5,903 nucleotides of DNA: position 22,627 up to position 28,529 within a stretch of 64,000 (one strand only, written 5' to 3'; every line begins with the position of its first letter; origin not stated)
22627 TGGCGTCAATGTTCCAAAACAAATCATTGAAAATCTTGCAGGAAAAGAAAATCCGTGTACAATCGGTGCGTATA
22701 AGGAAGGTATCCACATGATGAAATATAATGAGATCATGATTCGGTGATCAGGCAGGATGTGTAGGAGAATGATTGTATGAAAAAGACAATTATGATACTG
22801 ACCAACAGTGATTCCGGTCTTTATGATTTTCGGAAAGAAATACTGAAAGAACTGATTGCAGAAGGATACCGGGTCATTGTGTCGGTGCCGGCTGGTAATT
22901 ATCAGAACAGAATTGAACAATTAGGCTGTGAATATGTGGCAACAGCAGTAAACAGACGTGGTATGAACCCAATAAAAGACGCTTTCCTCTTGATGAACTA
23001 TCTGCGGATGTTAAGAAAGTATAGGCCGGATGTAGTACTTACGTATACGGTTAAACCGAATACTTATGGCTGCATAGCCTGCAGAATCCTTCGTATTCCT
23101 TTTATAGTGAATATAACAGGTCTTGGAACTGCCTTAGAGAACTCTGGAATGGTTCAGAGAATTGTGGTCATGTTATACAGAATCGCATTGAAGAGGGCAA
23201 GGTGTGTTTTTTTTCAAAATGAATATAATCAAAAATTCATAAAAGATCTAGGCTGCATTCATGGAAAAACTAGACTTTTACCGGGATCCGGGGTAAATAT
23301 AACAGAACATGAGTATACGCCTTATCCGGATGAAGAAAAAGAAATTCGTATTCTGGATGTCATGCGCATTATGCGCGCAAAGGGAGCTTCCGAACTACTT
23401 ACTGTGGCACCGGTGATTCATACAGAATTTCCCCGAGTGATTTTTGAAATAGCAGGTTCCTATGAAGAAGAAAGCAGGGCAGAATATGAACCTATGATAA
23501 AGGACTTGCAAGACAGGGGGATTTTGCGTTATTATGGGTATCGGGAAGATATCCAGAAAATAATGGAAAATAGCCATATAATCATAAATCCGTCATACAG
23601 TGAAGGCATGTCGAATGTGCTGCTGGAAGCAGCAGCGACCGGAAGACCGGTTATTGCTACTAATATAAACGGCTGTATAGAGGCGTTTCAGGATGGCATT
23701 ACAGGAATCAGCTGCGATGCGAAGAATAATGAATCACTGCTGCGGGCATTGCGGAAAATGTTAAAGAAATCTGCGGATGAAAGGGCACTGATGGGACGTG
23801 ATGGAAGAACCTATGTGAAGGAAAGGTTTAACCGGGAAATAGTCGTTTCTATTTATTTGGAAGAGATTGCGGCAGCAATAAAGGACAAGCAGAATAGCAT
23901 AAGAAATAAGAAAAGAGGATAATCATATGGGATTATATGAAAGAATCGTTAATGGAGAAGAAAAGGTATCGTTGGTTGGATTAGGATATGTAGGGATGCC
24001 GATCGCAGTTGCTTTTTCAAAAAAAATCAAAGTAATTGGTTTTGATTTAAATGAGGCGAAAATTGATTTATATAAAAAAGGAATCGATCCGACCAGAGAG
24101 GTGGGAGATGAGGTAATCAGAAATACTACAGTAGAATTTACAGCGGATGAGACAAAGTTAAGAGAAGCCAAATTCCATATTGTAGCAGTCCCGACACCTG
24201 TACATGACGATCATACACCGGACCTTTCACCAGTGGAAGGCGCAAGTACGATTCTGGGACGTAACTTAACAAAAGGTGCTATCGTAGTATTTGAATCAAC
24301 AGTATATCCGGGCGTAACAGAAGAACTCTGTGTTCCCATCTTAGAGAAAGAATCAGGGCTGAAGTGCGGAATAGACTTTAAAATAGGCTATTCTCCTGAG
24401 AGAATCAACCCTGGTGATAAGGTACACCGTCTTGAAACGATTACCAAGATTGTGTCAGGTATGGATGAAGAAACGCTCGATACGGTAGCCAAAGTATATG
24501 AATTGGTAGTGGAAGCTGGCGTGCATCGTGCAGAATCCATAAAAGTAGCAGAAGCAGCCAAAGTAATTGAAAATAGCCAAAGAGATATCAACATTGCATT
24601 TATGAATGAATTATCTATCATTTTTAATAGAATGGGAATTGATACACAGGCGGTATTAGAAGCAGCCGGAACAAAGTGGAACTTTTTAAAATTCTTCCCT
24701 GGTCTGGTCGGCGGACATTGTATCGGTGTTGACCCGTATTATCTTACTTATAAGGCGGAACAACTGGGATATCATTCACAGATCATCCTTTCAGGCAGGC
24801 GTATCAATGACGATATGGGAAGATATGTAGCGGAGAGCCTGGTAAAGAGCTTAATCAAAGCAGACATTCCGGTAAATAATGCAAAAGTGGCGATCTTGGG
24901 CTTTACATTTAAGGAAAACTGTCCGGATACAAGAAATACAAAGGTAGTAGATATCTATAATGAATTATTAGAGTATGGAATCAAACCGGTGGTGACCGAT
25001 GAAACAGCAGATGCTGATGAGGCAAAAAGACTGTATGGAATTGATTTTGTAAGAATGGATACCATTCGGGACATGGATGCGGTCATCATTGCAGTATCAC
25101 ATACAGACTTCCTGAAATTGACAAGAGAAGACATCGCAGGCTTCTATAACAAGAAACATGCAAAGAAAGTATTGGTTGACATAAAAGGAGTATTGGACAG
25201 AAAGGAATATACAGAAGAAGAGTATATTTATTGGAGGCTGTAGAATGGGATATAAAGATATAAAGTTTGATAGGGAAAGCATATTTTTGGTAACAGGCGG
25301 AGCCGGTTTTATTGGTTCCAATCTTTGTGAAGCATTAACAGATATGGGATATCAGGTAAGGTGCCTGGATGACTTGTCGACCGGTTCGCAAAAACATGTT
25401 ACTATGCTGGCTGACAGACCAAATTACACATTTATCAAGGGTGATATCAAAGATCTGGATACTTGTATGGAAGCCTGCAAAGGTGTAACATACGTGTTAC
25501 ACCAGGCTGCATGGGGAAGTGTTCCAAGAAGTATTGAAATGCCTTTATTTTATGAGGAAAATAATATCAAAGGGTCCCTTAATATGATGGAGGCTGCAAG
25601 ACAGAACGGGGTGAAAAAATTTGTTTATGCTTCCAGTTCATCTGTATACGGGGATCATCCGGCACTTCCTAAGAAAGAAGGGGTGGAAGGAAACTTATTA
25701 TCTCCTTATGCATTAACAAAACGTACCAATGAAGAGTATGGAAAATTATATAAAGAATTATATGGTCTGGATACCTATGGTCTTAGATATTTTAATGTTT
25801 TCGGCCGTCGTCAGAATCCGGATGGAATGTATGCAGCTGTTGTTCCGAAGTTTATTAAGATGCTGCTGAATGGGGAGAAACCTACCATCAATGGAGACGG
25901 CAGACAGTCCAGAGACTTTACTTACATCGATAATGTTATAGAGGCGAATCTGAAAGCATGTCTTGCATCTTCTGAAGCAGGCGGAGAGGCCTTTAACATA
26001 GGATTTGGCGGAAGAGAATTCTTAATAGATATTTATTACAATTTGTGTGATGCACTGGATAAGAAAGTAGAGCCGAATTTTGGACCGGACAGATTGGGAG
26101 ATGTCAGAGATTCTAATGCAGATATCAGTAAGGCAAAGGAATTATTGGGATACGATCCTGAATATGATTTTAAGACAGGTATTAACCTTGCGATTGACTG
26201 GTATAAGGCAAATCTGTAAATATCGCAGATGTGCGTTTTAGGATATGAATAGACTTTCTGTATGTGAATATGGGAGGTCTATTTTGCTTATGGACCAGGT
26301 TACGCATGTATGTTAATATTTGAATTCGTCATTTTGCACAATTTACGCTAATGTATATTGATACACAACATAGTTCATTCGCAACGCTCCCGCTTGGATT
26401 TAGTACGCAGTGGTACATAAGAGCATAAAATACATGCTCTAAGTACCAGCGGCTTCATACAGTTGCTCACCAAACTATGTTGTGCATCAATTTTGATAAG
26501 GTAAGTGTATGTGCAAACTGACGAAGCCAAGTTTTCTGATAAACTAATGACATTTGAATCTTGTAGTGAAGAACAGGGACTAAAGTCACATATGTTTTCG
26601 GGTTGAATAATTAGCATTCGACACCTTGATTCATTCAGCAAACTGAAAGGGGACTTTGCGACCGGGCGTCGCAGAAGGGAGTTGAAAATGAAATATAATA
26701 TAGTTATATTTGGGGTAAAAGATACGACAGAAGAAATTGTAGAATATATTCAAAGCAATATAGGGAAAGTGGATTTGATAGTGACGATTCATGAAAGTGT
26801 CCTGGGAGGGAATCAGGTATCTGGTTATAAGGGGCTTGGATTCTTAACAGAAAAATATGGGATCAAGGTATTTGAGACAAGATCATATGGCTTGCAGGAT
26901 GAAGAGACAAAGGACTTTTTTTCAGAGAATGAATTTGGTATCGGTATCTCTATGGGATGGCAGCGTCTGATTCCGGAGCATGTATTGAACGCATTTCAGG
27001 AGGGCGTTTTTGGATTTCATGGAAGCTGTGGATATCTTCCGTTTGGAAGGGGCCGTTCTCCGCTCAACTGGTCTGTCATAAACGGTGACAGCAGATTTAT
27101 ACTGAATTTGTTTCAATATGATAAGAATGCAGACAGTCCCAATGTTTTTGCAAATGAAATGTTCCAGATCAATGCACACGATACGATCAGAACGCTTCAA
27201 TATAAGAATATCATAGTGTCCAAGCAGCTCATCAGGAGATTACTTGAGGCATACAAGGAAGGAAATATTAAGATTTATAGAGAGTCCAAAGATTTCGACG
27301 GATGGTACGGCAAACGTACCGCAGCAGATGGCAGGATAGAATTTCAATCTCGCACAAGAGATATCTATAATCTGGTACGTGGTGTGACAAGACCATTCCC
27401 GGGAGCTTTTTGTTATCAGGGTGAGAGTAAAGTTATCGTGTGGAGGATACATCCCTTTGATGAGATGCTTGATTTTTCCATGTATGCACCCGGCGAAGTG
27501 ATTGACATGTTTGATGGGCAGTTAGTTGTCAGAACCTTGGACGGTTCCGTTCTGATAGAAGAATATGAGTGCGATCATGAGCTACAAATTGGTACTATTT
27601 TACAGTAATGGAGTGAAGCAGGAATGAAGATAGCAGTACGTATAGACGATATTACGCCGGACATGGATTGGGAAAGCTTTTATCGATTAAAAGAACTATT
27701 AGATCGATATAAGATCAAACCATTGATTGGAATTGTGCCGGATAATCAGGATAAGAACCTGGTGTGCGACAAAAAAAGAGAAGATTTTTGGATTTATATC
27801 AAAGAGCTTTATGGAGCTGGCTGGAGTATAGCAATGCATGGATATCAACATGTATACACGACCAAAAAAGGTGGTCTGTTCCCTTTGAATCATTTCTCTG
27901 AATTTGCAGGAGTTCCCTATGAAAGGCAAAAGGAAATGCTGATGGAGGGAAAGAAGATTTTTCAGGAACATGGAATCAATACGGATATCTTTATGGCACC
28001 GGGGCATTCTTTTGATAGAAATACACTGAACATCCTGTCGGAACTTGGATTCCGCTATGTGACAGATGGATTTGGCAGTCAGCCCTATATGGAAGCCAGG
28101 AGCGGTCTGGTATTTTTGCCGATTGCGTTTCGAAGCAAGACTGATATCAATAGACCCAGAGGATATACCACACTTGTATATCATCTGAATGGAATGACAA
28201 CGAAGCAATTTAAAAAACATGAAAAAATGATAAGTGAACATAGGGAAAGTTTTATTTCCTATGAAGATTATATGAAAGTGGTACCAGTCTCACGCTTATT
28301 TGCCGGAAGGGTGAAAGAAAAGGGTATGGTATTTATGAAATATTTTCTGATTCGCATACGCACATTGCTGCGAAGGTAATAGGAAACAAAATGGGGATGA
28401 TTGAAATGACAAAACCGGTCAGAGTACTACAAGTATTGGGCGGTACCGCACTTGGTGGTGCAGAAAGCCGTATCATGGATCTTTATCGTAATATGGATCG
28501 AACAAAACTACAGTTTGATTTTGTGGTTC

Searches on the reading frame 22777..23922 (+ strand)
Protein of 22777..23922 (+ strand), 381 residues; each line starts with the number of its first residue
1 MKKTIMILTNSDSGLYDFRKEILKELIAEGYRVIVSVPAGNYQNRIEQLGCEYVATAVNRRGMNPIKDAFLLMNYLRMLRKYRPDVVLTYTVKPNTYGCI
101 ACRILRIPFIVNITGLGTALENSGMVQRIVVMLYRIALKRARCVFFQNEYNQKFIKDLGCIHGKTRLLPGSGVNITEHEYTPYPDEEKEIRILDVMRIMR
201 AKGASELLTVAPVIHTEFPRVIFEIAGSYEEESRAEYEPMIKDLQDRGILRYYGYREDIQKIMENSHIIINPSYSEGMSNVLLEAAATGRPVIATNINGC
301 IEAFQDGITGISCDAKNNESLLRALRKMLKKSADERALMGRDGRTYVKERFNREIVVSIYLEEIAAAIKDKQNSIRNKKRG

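Call 64: search_protein_families(library=pfam, proteins=[window:22777-23922:+], max_evalue=0.00001)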
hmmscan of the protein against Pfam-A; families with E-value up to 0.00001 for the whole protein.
window:22777-23922:+ (381 aa): 5 families
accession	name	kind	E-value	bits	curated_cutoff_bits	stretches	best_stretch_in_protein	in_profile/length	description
PF00534.26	Glycos_transf_1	-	2.5e-25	89.4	26.4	1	186-344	12-170/172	Glycosyl transferases group 1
PF13692.12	Glyco_trans_1_4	-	2.3e-23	83.5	27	1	195-330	7-141/142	Glycosyl transferases group 1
PF13579.12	Glyco_trans_4_4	-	2e-13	51.4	29.7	1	21-169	9-156/158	Glycosyl transferase 4-like domain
PF13477.12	Glyco_trans_4_2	-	9.3e-11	42.5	23.4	1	16-148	10-139/139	Glycosyl transferase 4-like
PF13439.12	Glyco_transf_4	-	2.8e-10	40.9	28.5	1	21-169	10-163/170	Glycosyltransferase Family 4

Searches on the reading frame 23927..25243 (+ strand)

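Call 64: search_protein_families(library=pfam, proteins=[window:23927-25243:+], max_evalue=0.00001)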
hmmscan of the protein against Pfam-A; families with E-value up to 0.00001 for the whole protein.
window:23927-25243:+ (438 aa): 3 families
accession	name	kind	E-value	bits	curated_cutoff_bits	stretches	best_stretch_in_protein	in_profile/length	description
PF03721.20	UDPG_MGDP_dh_N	-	1.6e-35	122.8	27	1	13-185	2-181/187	UDP-glucose/GDP-mannose dehydrogenase family, NAD binding domain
PF00984.24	UDPG_MGDP_dh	-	2.5e-25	88.8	25.4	1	207-295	2-93/94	UDP-glucose/GDP-mannose dehydrogenase family, central domain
PF03720.21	UDPG_MGDP_dh_C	-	2.3e-20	73.3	30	1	322-425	1-103/103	UDP-glucose/GDP-mannose dehydrogenase family, UDP binding domain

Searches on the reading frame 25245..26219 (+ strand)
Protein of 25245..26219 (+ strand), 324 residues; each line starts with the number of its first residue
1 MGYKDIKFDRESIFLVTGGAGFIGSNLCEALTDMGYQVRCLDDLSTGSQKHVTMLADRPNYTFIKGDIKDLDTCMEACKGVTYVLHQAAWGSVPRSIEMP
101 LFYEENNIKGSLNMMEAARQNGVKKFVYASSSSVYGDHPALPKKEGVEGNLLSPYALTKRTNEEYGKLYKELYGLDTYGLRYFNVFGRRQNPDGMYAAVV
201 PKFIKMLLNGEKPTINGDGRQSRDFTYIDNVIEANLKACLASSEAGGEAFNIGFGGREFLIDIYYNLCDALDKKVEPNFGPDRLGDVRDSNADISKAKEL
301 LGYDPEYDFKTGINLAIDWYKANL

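Call 64: search_protein_families(library=pfam, proteins=[window:25245-26219:+], max_evalue=0.00001)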
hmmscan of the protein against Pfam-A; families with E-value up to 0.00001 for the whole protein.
window:25245-26219:+ (324 aa): 6 families
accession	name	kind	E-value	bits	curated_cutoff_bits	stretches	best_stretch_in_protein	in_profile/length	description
PF01370.27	Epimerase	-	7e-61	206.1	20.9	1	15-253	2-240/240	NAD dependent epimerase/dehydratase family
PF16363.11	GDP_Man_Dehyd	-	4e-51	174.9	27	1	15-314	1-330/332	GDP-mannose 4,6 dehydratase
PF01073.25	3Beta_HSD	-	6e-25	88.2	22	1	15-238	1-228/280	3-beta hydroxysteroid dehydrogenase/isomerase family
PF02719.21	Polysacc_synt_2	-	6.1e-16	58.9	20.2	1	15-238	2-216/293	Polysaccharide biosynthesis protein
PF13460.12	NAD_binding_10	-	1.3e-10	41.9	27.2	1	18-165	1-130/184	NAD(P)H-binding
PF05368.20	NmrA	-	8.8e-10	39.1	27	1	14-131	5-107/298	NmrA-like family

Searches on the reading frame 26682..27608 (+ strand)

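Call 65: search_protein_families(library=pfam, proteins=[window:26682-27608:+], max_evalue=0.00001)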
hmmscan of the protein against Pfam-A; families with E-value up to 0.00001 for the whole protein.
window:26682-27608:+ (308 aa): 2 families
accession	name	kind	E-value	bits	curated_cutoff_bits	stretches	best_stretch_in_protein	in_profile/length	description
PF02911.23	Formyl_trans_C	-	4.2e-15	56.2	21.1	1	213-296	3-83/100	Formyl transferase, C-terminal domain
PF00551.24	Formyl_trans_N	-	1.7e-07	31.6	26.1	1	7-175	5-168/181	Formyl transferase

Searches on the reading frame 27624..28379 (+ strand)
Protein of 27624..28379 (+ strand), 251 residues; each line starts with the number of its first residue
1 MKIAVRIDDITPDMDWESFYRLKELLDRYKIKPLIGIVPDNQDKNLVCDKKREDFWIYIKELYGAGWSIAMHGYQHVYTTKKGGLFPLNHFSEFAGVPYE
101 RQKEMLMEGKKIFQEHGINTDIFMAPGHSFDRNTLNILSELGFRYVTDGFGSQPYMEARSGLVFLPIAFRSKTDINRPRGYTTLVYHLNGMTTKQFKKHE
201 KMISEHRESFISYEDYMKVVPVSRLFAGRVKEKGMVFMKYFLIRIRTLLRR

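Call 65: search_protein_families(library=pfam, proteins=[window:27624-28379:+], max_evalue=0.00001)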
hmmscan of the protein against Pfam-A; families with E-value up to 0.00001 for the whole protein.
window:27624-28379:+ (251 aa): 2 families
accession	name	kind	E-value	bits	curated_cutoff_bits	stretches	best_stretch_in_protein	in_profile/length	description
PF10096.14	DUF2334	-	9.6e-49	166.2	26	1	2-198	1-198/203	Uncharacterized protein conserved in bacteria (DUF2334)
PF01522.26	Polysacc_deac_1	-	1.8e-07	31.6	23.1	1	21-146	23-124/124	Polysaccharide deacetylase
